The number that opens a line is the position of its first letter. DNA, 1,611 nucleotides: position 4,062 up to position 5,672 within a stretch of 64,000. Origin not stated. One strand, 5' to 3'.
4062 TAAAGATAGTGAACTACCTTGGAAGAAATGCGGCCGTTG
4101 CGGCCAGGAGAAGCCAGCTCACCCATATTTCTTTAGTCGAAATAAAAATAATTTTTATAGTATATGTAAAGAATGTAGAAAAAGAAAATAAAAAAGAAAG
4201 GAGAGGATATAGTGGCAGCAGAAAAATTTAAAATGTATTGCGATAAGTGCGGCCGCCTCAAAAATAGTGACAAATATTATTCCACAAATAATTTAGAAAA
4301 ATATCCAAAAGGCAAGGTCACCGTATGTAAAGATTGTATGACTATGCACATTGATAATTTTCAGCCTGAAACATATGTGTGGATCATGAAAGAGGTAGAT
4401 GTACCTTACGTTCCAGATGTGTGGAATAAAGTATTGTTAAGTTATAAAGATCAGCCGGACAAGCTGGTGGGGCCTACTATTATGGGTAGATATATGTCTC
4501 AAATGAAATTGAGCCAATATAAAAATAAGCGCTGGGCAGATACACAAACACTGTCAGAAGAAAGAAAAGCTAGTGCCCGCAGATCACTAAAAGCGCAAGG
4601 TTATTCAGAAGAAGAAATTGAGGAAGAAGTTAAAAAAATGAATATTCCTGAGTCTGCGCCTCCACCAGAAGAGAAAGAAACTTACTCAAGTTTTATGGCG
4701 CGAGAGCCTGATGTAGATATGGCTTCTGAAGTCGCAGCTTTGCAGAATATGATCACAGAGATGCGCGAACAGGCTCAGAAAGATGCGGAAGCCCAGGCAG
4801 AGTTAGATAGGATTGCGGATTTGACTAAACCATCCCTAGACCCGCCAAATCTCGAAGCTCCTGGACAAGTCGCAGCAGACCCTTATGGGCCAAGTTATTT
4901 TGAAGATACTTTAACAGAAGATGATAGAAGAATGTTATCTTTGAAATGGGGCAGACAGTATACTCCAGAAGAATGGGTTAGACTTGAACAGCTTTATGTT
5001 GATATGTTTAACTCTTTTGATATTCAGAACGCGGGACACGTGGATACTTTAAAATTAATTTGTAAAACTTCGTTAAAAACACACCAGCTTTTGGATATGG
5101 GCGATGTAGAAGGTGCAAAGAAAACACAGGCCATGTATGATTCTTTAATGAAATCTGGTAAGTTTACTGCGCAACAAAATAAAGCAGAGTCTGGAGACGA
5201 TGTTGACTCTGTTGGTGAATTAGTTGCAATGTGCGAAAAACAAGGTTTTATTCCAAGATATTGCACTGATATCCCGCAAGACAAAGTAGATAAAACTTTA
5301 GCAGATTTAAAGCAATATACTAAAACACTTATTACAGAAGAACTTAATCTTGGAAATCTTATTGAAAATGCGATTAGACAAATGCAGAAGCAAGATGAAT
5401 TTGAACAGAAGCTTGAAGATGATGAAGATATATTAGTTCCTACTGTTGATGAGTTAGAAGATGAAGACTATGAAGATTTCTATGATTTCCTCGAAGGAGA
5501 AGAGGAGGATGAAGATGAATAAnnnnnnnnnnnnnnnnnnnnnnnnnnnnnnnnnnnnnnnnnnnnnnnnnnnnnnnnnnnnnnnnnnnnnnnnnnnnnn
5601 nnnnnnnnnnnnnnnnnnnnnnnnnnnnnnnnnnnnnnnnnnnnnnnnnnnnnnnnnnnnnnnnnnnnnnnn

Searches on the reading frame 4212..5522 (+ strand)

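Call 56: search_protein_families(library=phrogs, proteins=[window:4212-5522:+], max_evalue=0.00001)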
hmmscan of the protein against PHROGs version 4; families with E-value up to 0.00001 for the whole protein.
window:4212-5522:+ (436 aa): 1 family
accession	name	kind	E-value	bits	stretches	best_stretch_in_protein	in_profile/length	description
phrog_3314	-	unknown function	3.6e-53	181.9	1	7-386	6-276/286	-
